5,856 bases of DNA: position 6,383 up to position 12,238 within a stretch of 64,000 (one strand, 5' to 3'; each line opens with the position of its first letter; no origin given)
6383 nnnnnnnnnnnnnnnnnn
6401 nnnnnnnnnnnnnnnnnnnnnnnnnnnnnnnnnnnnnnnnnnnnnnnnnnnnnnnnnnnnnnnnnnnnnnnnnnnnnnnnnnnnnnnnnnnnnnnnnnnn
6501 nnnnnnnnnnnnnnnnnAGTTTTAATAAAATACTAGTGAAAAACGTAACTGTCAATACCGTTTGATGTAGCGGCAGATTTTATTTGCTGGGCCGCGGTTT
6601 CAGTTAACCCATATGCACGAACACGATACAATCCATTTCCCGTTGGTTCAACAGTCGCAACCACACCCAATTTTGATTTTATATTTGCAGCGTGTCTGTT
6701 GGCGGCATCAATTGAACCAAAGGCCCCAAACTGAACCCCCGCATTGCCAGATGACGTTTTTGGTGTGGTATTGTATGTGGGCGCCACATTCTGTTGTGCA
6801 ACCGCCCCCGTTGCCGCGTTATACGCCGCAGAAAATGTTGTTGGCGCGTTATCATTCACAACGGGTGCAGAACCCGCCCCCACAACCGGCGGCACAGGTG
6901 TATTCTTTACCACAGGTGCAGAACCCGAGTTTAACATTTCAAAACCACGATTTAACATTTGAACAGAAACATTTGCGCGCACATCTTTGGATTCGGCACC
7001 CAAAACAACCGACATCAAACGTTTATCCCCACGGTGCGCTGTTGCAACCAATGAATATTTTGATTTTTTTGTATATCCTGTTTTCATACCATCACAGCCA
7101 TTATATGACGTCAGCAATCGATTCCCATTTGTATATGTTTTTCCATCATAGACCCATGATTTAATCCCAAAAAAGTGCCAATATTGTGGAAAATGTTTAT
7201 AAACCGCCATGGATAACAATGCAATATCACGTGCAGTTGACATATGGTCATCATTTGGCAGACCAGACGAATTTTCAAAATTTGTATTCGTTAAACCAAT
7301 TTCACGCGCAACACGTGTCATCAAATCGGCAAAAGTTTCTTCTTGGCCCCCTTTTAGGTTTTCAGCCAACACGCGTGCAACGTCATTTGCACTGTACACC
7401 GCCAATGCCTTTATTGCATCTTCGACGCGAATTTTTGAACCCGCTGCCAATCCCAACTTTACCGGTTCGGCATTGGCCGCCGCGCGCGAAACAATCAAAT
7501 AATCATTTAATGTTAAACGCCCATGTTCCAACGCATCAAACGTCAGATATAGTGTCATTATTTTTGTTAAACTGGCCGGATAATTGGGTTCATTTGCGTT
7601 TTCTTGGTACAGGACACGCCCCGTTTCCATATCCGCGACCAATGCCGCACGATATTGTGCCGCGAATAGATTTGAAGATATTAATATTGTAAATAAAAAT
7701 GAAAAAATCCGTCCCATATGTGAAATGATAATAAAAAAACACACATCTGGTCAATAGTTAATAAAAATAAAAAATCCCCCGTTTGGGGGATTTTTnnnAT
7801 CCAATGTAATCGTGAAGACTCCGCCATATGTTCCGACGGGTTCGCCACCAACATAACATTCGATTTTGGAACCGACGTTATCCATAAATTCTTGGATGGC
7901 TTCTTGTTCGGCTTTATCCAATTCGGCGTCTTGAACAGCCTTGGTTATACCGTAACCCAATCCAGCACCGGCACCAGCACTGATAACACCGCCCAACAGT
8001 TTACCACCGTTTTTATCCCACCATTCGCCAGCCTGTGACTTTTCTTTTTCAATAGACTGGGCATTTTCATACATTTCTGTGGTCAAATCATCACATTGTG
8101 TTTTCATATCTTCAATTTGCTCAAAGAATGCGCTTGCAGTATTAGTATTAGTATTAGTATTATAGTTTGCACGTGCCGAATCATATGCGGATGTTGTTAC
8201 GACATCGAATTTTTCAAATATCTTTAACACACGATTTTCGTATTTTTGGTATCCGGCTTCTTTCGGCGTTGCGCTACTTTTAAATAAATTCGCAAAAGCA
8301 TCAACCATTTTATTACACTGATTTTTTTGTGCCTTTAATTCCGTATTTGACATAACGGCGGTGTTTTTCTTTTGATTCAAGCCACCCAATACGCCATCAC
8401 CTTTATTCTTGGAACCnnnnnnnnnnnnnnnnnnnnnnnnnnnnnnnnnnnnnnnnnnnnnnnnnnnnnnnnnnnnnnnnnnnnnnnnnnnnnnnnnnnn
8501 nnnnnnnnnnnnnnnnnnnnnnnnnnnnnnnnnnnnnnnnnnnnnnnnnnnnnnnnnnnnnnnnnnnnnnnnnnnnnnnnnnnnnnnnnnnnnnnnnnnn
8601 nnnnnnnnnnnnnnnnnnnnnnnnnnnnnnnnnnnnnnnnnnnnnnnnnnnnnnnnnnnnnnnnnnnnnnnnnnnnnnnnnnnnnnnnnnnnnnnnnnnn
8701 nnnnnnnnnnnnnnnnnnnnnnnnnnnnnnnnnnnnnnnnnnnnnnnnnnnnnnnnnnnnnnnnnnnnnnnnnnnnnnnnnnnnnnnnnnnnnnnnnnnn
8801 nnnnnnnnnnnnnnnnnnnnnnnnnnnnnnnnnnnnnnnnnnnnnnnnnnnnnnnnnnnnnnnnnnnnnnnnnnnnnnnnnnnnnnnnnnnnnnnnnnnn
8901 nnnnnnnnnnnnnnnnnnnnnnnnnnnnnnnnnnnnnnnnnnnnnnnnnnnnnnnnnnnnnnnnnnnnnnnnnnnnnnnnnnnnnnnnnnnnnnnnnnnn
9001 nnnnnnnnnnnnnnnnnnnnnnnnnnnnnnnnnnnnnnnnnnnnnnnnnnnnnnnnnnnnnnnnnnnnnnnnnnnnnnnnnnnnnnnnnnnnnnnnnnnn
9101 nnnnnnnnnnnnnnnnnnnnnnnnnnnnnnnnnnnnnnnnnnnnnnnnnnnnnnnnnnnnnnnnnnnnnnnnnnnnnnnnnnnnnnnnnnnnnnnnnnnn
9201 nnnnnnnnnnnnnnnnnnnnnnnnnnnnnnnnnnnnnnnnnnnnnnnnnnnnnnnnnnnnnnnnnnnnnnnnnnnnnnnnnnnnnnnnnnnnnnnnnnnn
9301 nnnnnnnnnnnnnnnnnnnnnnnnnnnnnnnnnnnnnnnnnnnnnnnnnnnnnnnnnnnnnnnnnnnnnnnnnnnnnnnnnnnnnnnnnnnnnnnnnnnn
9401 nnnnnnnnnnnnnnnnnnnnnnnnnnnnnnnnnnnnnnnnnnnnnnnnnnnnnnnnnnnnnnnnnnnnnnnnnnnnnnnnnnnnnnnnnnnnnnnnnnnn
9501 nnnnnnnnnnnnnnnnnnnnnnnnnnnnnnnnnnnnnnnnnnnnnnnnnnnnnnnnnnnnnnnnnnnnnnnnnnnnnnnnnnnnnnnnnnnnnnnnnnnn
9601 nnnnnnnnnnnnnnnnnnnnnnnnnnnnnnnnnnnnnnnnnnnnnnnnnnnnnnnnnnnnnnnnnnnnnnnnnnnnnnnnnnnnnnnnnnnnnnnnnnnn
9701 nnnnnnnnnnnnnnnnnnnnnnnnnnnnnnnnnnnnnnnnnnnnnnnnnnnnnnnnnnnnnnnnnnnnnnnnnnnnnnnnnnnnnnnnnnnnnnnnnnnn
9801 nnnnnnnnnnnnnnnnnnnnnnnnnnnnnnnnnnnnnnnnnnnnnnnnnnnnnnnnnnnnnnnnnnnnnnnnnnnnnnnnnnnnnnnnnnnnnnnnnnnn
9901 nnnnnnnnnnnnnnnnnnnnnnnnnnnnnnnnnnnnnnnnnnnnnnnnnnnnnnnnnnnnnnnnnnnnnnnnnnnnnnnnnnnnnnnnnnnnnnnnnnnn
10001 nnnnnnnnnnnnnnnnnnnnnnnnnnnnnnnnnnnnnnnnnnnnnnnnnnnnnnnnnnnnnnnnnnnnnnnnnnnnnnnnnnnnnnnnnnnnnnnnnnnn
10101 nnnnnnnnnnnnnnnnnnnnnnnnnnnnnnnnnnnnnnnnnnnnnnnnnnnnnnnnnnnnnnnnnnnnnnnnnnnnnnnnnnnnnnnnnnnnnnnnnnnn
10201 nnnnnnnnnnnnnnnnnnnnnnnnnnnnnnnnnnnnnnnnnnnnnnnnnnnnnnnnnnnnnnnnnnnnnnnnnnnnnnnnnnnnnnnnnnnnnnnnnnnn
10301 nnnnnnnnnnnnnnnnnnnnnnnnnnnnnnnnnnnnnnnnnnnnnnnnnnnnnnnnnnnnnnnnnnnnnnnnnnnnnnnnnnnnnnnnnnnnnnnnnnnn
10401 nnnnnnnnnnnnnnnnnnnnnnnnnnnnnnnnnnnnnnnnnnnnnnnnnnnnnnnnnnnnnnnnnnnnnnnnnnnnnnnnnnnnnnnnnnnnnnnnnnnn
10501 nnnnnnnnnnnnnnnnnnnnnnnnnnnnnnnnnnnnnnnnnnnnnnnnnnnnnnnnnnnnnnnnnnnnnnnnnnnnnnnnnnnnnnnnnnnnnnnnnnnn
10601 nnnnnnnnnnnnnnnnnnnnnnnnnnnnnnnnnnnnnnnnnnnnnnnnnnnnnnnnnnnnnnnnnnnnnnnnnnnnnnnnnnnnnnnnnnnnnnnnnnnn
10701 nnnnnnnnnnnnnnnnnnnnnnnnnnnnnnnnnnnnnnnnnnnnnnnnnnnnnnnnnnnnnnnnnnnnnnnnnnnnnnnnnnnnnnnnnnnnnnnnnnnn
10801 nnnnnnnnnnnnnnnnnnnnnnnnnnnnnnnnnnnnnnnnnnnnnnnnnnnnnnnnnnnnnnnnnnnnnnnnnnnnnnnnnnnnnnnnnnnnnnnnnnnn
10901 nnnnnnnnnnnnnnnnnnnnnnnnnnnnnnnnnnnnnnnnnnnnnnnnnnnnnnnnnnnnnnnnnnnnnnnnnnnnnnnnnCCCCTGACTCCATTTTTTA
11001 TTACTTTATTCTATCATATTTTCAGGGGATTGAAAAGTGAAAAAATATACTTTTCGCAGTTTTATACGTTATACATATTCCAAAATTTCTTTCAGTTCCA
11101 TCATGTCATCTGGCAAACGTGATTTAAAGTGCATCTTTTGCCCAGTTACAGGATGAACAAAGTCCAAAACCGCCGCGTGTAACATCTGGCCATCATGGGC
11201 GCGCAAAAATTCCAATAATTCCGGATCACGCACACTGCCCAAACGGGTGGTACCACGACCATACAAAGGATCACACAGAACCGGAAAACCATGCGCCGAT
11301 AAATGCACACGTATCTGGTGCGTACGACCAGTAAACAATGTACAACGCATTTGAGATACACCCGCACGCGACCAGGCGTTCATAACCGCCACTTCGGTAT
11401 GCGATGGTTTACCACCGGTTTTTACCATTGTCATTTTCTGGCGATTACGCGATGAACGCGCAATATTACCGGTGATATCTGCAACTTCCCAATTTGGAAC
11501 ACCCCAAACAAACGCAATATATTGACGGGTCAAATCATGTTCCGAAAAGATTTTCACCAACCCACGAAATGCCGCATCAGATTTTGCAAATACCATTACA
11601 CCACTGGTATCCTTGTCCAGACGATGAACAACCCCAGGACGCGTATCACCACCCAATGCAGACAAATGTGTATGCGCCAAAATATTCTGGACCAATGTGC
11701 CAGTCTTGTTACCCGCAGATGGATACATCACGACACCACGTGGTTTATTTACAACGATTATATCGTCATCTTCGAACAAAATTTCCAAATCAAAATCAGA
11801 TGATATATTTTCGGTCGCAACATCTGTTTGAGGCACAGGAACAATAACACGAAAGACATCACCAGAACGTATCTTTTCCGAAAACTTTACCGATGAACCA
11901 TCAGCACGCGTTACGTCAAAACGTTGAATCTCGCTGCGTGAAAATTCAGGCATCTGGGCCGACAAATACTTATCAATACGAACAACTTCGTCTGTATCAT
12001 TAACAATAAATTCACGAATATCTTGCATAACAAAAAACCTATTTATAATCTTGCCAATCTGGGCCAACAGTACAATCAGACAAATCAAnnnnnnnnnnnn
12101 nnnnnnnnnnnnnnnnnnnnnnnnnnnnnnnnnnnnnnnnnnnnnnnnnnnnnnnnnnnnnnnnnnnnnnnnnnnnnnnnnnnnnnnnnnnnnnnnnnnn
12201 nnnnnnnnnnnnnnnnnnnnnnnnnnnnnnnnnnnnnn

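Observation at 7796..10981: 1061-aa exported protein built from a previously unrecognised six-cysteine repeat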

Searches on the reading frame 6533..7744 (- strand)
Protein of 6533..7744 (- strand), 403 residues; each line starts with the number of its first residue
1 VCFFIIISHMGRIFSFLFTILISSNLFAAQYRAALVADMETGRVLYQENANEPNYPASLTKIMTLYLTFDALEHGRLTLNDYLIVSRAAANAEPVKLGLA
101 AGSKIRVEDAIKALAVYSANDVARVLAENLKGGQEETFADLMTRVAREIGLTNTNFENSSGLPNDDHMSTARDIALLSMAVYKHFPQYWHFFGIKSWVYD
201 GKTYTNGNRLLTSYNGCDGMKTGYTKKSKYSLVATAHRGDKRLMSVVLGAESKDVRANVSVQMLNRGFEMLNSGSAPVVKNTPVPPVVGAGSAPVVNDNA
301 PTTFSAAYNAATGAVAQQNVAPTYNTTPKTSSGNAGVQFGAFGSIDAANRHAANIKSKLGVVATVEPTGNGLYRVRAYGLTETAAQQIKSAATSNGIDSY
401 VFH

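Call 12: search_protein_families(library=pfam, proteins=[window:6533-7744:-], max_evalue=0.001)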
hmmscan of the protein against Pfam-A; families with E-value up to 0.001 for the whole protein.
window:6533-7744:- (403 aa): 4 families
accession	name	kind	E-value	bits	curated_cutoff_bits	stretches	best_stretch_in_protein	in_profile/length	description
PF00768.25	Peptidase_S11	-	1.3e-58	198.7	27.6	1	32-251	13-238/239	D-alanyl-D-alanine carboxypeptidase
PF13354.11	Beta-lactamase2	-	5.4e-12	46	22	1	35-182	3-147/214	Beta-lactamase enzyme family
PF05036.18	SPOR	-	1.8e-07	31.8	21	1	332-401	2-74/76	SPOR domain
PF02113.21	Peptidase_S13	-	0.0002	20.7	22.8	0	33-72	20-59/444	D-Ala-D-Ala carboxypeptidase 3 (S13) family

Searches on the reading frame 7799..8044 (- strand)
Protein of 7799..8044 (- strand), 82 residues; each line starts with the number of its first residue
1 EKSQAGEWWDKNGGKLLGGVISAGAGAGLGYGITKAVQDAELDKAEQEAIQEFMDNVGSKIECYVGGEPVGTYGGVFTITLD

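Call 75: search_protein_families(library=pfam, proteins=[window:7799-8044:-], max_evalue=10)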
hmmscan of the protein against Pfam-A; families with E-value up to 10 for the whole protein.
seq(82 aa): 1 family
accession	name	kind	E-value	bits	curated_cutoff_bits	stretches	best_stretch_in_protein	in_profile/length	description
PF12123.13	CBD_PlyG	-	0.00076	19.6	28.2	1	18-46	6-32/44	PlyG Cell wall binding domain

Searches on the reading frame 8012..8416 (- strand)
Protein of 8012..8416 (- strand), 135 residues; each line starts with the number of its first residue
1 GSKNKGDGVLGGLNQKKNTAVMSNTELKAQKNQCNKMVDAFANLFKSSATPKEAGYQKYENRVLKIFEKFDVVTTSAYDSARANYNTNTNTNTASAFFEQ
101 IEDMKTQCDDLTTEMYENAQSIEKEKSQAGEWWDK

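Call 75: search_protein_families(library=pfam, proteins=[window:8012-8416:-], max_evalue=10)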
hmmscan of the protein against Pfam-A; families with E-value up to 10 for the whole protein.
window:8012-8416:- (135 aa): 3 families
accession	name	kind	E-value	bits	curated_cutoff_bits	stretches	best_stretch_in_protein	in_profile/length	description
PF14931.11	IFT20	-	0.035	14.7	27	1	86-129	20-63/119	Intraflagellar transport complex B, subunit 20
PF20378.3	DUF6673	-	0.68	10.8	24.5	1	17-69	32-84/114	Family of unknown function (DUF6673)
PF10484.15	MRP-S23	-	0.74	10.5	22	2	16-64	76-124/128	Mitochondrial ribosomal protein S23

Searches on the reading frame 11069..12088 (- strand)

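Call 12: search_protein_families(library=pfam, proteins=[window:11069-12088:-], max_evalue=0.001)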
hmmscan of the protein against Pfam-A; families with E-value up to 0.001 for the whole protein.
window:11069-12088:- (339 aa): 1 family
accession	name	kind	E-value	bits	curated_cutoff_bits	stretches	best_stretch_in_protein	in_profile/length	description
PF00849.27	PseudoU_synth_2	-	5.1e-28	98.6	26.8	1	109-265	1-152/152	RNA pseudouridylate synthase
